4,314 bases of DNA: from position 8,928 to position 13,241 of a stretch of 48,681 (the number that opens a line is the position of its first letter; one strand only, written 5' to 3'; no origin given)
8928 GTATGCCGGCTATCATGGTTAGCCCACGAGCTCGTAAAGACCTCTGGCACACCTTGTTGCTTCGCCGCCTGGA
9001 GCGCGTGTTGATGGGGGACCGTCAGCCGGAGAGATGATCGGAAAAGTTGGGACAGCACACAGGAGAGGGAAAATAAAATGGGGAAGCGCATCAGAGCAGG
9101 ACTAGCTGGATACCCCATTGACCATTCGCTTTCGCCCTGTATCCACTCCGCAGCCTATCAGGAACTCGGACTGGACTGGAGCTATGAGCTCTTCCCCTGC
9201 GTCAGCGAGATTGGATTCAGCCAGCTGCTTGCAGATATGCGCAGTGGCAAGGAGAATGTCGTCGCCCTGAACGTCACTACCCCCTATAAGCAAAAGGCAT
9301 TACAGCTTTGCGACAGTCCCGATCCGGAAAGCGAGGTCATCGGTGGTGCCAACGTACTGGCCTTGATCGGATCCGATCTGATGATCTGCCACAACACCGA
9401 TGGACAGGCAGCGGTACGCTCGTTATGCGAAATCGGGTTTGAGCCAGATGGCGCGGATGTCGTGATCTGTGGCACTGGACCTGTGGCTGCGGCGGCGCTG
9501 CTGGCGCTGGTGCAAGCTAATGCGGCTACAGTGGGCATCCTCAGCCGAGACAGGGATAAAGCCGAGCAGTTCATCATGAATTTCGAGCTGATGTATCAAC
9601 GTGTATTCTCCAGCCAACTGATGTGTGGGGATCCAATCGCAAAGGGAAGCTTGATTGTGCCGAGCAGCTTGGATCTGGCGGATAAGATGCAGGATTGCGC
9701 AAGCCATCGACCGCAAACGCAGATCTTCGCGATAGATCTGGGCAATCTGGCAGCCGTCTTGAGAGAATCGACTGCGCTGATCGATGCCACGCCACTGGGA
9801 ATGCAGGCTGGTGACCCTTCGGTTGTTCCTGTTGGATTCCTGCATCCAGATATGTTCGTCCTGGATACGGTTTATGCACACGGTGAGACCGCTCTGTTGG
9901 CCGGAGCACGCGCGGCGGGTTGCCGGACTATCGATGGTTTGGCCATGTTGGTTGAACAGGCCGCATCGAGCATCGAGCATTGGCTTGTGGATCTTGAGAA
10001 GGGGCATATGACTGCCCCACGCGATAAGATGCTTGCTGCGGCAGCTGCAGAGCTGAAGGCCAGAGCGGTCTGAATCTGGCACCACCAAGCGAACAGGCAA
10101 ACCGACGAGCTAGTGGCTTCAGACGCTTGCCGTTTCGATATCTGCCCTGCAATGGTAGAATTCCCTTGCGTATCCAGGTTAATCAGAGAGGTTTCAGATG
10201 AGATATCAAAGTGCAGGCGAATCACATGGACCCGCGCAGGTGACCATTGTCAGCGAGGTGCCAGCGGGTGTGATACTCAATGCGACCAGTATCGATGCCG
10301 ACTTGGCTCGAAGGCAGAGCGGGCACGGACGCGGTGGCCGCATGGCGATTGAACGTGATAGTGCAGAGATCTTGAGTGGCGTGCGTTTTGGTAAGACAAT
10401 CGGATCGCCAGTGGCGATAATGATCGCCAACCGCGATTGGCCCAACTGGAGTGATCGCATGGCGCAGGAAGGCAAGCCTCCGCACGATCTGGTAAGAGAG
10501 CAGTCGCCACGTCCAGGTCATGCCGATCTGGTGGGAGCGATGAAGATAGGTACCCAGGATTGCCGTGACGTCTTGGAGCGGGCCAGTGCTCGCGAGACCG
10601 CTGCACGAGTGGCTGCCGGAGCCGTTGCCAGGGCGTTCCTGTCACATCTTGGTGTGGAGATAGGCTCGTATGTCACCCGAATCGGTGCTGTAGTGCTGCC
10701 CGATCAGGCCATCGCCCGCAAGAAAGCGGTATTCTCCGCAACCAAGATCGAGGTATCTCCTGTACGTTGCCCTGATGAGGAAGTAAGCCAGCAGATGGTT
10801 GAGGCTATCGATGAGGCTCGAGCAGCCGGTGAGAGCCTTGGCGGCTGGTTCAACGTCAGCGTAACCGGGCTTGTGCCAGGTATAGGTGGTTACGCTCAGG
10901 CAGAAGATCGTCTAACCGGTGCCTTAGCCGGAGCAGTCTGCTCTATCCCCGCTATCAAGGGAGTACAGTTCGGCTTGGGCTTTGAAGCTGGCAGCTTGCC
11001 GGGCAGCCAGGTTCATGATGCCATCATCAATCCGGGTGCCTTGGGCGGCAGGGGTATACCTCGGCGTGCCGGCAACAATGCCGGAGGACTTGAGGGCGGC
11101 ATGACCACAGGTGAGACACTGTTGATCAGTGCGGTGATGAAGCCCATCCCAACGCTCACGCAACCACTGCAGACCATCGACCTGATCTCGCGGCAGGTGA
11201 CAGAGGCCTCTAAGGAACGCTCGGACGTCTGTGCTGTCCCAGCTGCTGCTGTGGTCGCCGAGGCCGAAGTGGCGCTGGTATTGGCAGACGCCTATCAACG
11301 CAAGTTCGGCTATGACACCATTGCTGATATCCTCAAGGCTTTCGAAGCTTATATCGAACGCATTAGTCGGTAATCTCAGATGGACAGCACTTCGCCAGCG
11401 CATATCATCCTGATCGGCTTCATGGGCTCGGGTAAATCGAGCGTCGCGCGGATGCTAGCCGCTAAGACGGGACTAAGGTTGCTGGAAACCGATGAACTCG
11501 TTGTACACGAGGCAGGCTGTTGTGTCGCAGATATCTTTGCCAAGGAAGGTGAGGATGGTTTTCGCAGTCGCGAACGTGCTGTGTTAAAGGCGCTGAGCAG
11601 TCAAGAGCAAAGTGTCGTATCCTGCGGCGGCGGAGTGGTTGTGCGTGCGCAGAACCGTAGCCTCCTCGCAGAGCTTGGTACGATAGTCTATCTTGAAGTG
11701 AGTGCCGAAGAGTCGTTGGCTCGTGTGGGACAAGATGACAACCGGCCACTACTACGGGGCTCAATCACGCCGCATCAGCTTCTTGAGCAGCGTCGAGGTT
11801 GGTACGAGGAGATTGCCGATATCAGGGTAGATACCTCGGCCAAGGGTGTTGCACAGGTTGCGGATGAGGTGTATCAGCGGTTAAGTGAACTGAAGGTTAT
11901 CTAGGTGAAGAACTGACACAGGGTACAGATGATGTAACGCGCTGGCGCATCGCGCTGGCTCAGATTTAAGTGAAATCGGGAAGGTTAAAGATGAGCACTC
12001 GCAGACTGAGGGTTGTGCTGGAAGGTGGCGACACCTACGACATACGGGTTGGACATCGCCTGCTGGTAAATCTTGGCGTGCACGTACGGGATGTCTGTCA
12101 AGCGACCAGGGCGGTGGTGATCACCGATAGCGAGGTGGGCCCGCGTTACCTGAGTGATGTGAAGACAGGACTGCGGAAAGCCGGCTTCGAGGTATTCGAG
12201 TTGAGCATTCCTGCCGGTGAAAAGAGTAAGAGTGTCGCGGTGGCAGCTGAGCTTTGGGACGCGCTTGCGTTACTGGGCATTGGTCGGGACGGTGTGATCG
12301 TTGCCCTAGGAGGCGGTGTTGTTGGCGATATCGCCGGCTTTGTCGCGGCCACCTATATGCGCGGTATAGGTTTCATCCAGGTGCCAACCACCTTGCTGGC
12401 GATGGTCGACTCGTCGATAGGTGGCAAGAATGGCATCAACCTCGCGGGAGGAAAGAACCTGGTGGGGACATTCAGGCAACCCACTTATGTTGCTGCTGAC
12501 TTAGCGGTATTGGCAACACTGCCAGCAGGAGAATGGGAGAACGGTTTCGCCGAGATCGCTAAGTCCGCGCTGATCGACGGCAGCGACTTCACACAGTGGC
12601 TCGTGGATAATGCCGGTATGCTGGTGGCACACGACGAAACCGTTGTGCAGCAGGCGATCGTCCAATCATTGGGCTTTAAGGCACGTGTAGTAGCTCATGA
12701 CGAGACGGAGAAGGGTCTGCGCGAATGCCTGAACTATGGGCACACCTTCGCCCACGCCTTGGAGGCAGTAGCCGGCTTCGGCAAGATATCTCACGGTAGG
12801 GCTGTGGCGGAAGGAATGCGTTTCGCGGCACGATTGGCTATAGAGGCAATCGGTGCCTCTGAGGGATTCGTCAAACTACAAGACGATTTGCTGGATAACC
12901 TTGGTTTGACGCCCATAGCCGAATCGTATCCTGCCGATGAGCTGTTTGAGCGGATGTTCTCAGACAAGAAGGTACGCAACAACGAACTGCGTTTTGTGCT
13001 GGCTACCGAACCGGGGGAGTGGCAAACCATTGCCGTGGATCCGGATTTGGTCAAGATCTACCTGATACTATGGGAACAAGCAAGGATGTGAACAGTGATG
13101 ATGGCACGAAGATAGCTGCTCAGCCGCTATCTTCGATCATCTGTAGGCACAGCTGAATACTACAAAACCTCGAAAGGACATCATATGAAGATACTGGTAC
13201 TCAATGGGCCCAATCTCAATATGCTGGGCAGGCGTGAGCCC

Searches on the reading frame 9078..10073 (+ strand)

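Call 71: search_protein_families(library=pfam, proteins=[window:9078-10073:+], max_evalue=0.00001)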
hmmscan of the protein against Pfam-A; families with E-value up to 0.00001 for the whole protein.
window:9078-10073:+ (331 aa): 1 family
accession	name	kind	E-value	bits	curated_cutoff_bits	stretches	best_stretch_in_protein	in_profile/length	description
PF08501.16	Shikimate_dh_N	-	3.5e-19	69.3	27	1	9-94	1-83/83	Shikimate dehydrogenase substrate binding domain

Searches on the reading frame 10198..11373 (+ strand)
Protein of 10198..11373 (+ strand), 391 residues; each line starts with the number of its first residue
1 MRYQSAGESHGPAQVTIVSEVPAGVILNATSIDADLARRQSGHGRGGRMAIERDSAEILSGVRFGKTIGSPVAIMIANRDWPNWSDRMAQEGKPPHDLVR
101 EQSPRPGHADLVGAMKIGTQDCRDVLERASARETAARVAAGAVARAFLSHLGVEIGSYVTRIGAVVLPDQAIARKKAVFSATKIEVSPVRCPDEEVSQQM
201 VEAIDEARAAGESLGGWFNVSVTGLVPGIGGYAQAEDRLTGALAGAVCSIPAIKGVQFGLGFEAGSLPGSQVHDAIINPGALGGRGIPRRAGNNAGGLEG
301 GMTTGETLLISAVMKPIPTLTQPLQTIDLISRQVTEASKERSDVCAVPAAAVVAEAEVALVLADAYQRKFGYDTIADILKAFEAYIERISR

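Call 71: search_protein_families(library=pfam, proteins=[window:10198-11373:+], max_evalue=0.00001)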
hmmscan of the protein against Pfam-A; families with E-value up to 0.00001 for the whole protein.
window:10198-11373:+ (391 aa): 1 family
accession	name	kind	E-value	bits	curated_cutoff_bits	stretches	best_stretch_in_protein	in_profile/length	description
PF01264.26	Chorismate_synt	-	1e-107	360.1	27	1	1-366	1-326/327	Chorismate synthase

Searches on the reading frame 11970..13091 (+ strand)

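Call 71: search_protein_families(library=pfam, proteins=[window:11970-13091:+], max_evalue=0.00001)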
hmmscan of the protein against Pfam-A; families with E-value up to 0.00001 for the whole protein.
window:11970-13091:+ (373 aa): 4 families
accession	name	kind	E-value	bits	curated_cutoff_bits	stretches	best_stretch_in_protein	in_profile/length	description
PF01761.26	DHQ_synthase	-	2.7e-45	153.2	24.2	1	78-189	2-113/115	3-dehydroquinate synthase N-terminal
PF24621.2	DHQS_C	-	3e-37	128.2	27.6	1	192-335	1-144/144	3-dehydroquinate synthase C-terminal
PF13685.12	Fe-ADH_2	-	5.1e-07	30.3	28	1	44-142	18-108/149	Iron-containing alcohol dehydrogenase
PF00465.25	Fe-ADH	-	6.1e-06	26.4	31.3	0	25-141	4-130/168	Iron-containing alcohol dehydrogenase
